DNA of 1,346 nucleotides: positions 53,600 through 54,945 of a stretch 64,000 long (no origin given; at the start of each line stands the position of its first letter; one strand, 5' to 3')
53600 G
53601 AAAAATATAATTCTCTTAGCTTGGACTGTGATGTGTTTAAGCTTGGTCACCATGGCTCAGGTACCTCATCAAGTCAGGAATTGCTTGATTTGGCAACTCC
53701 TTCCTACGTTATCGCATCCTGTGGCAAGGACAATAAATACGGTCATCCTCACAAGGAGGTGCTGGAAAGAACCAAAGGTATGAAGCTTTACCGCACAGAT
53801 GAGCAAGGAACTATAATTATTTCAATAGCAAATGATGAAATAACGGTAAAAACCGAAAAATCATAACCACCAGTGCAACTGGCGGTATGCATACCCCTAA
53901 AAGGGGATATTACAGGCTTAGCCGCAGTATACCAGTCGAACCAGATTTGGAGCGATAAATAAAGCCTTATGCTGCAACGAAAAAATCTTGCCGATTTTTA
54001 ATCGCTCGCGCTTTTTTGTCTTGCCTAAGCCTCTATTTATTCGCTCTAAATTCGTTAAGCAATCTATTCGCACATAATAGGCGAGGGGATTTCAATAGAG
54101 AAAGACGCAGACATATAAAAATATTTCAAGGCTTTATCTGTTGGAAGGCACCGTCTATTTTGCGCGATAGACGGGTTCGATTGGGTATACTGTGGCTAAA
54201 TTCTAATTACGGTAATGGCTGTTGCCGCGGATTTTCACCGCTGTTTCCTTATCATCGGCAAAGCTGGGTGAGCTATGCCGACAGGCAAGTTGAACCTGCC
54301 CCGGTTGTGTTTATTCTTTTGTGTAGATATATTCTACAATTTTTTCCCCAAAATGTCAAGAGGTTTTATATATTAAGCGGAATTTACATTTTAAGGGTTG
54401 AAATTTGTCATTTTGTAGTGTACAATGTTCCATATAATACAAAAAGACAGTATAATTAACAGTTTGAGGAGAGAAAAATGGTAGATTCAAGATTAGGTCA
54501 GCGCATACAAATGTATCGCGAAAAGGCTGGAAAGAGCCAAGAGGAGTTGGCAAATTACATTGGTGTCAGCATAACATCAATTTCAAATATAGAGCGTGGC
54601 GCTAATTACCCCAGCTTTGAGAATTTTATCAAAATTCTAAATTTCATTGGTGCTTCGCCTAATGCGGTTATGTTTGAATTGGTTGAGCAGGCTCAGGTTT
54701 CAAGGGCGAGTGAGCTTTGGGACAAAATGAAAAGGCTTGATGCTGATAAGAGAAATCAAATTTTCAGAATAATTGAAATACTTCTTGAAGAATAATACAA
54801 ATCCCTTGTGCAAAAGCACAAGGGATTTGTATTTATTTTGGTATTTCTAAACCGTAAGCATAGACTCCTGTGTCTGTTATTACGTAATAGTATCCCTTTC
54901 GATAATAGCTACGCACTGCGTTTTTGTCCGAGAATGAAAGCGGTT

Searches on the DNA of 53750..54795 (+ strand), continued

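Call 40: search_rna_families(source=L001, start=2200, end=3000, threshold=evalue, max_evalue=1, show_alignments=2)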
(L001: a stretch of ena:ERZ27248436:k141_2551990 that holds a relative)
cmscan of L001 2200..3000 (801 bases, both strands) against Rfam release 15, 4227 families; matches with E-value up to 1: 6.
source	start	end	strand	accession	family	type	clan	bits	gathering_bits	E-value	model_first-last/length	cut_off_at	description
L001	2289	2368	-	RF00078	MicA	Gene; sRNA;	-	25.4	41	0.15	1-75/75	no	MicA sRNA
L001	2226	2319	-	RF01858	RsaF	Gene; sRNA;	-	20.8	60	0.23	1-119/119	no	RNA Staph. aureus F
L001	2207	2325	-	RF00542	snopsi28S-1192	Gene; snRNA; snoRNA; HACA-box;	-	19.5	44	0.93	1-138/138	no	Small nucleolar RNA psi28S-1192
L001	2686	2817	-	RF00174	Cobalamin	Cis-reg; riboswitch;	CL00101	18.2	31.5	0.026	1-189/189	no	Cobalamin riboswitch aptamer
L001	2265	2322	-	RF00624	P9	Gene;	-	17.4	43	0.47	1-74/74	no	Pseudomonas sRNA P9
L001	2788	2873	+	RF01494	rliD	Gene; antisense;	-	13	50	0.5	110-198/327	no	Listeria sRNA rliD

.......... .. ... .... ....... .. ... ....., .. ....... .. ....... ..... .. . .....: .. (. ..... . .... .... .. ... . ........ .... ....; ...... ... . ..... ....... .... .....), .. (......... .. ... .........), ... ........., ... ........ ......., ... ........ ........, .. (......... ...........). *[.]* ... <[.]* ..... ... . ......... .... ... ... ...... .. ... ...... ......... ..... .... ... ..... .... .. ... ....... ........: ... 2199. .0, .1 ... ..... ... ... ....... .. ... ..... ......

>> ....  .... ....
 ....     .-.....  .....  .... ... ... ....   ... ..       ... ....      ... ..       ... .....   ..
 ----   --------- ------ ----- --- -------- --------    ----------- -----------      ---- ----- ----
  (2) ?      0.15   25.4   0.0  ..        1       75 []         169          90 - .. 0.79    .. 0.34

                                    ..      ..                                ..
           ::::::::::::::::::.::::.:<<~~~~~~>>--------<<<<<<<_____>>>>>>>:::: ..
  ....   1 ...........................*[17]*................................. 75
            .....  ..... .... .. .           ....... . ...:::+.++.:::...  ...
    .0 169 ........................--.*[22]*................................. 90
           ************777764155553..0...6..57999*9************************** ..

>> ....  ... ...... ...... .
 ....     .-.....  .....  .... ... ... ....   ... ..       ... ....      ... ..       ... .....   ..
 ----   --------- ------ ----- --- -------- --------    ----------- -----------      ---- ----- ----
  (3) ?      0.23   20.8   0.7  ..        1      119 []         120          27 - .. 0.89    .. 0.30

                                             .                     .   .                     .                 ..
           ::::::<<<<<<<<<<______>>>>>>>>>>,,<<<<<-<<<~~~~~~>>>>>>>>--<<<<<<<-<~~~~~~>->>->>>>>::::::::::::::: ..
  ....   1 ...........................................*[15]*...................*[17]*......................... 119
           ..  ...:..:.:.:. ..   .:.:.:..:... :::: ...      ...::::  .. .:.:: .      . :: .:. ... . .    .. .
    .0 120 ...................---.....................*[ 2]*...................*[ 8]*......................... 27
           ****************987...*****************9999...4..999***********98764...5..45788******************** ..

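Call 48: search_rna_families(sources=[L019, L020, L021, L022, L023], threshold=gathering)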
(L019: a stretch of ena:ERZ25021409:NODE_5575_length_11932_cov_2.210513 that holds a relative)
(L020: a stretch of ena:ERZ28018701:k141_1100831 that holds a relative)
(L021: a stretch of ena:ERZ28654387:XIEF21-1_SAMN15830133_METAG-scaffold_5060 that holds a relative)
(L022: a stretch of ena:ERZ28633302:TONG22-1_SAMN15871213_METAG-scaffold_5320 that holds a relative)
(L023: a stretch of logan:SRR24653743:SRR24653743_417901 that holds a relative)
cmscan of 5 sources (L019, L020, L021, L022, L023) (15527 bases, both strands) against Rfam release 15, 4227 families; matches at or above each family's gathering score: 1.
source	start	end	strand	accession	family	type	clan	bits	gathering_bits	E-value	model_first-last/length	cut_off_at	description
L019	1115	1191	+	RF01689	AdoCbl-II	Cis-reg; riboswitch;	CL00101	42.5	36.5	1.9e-07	1-81/81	no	AdoCbl-II (Cobalamin/B12) riboswitch aptamer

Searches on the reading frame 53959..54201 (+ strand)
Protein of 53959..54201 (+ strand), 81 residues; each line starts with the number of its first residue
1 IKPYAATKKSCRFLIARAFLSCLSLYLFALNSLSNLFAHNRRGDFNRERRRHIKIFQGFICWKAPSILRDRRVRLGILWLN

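Call 38: find_homologous_proteins(query=window:53959-54201:+, max_evalue=0.001)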
Query seq(81 aa): 1 candidates shared short words with the query, none scored E <= 0.001.
